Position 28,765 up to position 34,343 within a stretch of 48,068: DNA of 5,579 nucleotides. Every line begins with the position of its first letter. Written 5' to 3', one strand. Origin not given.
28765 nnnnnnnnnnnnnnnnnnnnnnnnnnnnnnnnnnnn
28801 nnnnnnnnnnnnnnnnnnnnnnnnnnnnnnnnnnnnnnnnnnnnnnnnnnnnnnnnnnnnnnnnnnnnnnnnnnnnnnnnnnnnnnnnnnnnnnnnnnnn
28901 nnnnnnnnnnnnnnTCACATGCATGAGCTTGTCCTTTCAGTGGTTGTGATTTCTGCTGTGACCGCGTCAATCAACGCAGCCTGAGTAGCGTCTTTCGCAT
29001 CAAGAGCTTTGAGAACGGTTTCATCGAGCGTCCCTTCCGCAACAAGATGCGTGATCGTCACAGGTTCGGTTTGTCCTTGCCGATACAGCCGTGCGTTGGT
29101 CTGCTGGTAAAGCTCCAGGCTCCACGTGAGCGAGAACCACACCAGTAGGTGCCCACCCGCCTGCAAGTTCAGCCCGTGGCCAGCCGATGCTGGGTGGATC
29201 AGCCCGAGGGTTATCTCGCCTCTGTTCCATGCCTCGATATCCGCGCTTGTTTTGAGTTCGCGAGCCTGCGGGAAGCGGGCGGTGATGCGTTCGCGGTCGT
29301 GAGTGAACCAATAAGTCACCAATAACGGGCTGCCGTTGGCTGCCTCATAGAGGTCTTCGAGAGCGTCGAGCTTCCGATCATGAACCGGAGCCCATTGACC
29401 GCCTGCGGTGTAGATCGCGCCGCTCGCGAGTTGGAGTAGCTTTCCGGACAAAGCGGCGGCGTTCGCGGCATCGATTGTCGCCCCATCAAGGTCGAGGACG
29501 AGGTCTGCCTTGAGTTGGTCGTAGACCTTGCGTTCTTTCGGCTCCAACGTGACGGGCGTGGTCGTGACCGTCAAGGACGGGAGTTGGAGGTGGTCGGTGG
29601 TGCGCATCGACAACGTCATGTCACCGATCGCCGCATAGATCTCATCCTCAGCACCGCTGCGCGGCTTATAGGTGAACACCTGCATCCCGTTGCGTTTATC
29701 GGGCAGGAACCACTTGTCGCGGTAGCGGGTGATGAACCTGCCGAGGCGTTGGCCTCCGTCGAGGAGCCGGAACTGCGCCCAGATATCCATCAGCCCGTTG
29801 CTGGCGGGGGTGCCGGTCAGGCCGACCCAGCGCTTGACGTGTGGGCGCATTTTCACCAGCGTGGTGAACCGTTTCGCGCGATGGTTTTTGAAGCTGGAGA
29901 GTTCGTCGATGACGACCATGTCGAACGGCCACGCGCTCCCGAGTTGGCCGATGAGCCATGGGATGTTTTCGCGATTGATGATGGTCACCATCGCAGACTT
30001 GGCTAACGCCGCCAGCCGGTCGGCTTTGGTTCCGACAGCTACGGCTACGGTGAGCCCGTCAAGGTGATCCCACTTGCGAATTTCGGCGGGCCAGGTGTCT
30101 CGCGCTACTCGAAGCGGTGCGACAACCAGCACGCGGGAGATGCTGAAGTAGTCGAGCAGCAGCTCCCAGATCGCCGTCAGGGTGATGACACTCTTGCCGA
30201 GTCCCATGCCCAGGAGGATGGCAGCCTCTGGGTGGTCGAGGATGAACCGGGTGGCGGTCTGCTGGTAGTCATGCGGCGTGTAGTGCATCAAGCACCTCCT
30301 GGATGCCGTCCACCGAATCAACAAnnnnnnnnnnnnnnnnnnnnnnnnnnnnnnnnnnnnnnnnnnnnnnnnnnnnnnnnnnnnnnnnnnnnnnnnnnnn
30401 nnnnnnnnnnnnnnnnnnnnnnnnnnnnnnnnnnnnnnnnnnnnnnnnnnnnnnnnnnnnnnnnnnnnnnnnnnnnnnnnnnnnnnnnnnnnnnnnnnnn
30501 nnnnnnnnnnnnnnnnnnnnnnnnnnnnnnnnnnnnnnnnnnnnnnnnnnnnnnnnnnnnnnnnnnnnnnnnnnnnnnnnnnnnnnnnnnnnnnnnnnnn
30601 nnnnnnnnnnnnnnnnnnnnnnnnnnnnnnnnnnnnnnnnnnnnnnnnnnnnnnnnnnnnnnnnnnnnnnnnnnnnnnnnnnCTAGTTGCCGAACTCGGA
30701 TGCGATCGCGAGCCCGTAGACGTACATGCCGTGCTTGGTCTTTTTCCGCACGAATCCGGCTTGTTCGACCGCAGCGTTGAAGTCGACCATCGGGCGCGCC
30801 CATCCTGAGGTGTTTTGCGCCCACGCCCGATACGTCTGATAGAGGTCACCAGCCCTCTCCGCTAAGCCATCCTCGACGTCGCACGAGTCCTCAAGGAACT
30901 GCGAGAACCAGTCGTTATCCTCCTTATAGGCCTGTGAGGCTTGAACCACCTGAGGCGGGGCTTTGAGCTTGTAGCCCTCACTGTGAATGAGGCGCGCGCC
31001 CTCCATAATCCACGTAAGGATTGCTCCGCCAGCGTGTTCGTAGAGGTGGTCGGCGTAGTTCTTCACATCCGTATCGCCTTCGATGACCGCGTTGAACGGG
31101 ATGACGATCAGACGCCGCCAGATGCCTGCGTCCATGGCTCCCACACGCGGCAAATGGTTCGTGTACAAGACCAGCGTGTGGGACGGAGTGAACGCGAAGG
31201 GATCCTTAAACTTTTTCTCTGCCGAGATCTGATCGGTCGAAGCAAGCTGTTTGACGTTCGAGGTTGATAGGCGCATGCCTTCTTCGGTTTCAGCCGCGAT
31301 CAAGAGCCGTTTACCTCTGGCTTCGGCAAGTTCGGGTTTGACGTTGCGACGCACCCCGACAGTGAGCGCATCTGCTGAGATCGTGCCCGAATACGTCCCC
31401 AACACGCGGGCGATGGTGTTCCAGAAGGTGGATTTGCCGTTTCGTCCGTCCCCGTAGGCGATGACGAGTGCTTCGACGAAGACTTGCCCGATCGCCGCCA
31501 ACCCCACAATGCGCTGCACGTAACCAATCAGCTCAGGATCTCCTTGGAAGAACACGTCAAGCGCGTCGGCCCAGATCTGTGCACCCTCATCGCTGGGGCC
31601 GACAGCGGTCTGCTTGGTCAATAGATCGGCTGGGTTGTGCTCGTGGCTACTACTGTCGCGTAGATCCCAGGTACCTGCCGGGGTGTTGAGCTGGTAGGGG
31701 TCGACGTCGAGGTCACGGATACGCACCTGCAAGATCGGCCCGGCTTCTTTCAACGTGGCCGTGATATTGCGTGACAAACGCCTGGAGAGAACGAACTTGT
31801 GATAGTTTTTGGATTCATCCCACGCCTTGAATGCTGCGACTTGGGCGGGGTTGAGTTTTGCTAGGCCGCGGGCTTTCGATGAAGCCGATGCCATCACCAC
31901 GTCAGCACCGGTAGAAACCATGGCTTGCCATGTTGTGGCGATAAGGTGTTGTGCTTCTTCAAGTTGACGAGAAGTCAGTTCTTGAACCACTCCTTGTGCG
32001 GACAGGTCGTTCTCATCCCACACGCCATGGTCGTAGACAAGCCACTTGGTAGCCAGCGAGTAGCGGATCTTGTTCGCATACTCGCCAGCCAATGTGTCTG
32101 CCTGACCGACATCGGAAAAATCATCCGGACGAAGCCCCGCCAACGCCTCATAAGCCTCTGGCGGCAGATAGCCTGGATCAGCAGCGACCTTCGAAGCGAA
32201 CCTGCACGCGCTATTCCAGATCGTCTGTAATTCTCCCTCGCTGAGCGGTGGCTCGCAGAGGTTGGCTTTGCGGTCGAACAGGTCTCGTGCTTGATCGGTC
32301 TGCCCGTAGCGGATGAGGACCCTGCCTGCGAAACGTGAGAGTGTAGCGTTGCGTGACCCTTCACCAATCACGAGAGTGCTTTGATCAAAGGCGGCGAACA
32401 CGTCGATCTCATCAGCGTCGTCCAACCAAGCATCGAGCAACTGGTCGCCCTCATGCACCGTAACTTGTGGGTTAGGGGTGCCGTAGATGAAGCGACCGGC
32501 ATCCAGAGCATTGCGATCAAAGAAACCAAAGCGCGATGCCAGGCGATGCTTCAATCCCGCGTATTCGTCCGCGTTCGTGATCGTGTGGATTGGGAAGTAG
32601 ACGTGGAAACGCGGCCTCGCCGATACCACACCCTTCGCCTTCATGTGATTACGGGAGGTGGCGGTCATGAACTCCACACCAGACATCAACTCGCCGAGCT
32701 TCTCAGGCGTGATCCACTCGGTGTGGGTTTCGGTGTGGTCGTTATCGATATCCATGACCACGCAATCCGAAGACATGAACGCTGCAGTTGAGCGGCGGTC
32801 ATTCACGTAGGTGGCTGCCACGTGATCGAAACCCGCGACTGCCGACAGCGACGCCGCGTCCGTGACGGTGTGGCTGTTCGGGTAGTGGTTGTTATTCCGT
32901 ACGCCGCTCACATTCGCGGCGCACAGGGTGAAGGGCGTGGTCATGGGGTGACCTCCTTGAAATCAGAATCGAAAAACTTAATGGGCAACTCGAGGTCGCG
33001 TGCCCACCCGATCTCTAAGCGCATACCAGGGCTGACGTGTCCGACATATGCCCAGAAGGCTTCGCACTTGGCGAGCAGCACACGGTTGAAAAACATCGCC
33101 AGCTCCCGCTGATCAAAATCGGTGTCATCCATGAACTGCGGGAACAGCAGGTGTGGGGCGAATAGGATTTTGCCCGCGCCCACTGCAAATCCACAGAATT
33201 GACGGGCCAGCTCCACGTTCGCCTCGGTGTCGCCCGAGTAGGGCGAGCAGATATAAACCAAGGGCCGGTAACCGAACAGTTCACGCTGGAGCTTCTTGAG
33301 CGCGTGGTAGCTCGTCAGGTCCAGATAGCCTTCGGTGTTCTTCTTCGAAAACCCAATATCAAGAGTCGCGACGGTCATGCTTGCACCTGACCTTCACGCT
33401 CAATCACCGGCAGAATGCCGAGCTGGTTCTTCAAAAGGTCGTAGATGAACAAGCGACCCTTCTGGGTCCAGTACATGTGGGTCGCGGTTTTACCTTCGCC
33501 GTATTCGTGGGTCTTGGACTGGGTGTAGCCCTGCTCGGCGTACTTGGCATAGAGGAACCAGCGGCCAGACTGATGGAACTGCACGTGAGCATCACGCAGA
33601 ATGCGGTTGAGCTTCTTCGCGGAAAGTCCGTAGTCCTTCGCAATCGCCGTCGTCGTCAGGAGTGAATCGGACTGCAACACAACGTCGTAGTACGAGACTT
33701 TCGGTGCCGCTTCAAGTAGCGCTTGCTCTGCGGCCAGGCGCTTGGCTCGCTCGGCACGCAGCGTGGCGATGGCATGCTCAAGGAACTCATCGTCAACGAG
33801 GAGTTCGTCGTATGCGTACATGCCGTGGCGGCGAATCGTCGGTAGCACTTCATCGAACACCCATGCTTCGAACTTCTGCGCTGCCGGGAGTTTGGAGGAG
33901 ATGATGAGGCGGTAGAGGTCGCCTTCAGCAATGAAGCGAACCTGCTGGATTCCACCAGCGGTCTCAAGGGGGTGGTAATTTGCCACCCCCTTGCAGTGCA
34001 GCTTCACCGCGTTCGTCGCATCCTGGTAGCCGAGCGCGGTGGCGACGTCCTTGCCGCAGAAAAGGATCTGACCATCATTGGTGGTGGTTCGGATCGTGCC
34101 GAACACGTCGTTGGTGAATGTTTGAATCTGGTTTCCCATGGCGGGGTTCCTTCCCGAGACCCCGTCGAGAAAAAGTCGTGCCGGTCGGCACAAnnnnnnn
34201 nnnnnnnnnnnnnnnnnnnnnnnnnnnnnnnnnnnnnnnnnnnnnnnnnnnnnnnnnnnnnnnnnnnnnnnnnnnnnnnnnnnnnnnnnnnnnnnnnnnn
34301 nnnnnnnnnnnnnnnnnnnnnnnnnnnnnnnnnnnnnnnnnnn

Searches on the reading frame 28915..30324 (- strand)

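Call 67: search_protein_families(library=pfam, proteins=[window:28915-30324:-], max_evalue=0.001)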
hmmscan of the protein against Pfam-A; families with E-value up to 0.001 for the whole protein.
window:28915-30324:- (469 aa): 3 families
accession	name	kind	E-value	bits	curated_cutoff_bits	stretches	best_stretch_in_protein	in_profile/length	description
PF00176.29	SNF2-rel_dom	-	1.4e-18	67.5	24.9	1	39-278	25-260/290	SNF2-related domain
PF00270.35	DEAD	-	4.7e-06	26.9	26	1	20-175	3-162/167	DEAD/DEAH box helicase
PF04851.21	ResIII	-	9.8e-05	22.8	22.5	1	15-174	2-163/164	Type III restriction enzyme, res subunit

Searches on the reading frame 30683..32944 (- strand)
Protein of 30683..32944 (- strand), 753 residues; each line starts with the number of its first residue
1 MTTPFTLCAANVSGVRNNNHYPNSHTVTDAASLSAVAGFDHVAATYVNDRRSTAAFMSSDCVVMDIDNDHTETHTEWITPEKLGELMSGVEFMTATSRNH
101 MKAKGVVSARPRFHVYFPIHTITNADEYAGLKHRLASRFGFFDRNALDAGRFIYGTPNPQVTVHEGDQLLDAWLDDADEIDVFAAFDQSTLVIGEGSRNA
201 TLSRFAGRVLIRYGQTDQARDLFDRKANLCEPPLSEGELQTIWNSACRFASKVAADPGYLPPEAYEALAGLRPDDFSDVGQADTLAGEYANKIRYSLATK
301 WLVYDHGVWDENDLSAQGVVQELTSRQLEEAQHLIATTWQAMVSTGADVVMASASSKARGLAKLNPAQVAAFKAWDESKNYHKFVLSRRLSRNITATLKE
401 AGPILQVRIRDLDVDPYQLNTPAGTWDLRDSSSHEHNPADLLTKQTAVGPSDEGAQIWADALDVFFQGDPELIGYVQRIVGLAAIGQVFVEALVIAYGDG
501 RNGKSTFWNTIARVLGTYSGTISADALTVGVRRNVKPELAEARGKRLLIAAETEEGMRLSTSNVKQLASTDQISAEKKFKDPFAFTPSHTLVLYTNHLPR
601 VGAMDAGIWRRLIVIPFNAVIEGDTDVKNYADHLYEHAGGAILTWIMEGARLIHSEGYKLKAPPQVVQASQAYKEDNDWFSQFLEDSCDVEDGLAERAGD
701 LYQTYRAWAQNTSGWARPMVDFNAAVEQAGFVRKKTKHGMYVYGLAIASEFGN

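Call 67: search_protein_families(library=pfam, proteins=[window:30683-32944:-], max_evalue=0.001)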
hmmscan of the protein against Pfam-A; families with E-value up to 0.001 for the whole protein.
window:30683-32944:- (753 aa): 2 families
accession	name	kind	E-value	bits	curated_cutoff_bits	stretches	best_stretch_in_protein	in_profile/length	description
PF08706.16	D5_N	-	1.6e-22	80.8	22.4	1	283-467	2-145/145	D5 N terminal like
PF19263.5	DUF5906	-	2.1e-13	51.3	27.6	1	497-611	2-114/114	Family of unknown function (DUF5906)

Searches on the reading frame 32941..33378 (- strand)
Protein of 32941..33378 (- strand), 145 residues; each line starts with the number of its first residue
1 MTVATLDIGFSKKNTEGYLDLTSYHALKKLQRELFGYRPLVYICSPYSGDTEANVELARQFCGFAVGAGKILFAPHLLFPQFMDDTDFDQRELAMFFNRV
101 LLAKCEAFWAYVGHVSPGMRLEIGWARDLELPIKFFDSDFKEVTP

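Call 67: search_protein_families(library=pfam, proteins=[window:32941-33378:-], max_evalue=0.001)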
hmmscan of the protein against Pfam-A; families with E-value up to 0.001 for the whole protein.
window:32941-33378:- (145 aa): 1 family
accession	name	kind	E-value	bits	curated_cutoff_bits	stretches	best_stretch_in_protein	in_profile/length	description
PF24963.1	DUF7768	-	1.1e-35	122.3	26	1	39-136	1-98/98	Domain of unknown function (DUF7768)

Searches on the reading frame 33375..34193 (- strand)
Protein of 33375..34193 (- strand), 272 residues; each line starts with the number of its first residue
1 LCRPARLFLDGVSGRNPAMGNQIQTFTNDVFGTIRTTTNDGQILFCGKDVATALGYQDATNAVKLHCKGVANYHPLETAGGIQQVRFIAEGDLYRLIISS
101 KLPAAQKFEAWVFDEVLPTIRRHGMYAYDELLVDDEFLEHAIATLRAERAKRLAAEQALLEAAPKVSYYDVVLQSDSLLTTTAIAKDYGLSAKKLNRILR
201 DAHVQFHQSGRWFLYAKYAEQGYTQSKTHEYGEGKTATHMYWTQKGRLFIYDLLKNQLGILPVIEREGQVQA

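Call 67: search_protein_families(library=pfam, proteins=[window:33375-34193:-], max_evalue=0.001)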
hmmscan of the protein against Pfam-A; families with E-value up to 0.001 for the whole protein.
window:33375-34193:- (272 aa): 2 families
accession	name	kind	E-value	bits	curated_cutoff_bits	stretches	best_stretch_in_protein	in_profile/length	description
PF03374.19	ANT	-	8.2e-33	113.4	25.3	1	156-256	1-107/108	Phage antirepressor protein KilAC domain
PF02498.22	Bro-N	-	1.3e-20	74.3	25.6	1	34-118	2-96/96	BRO family, N-terminal domain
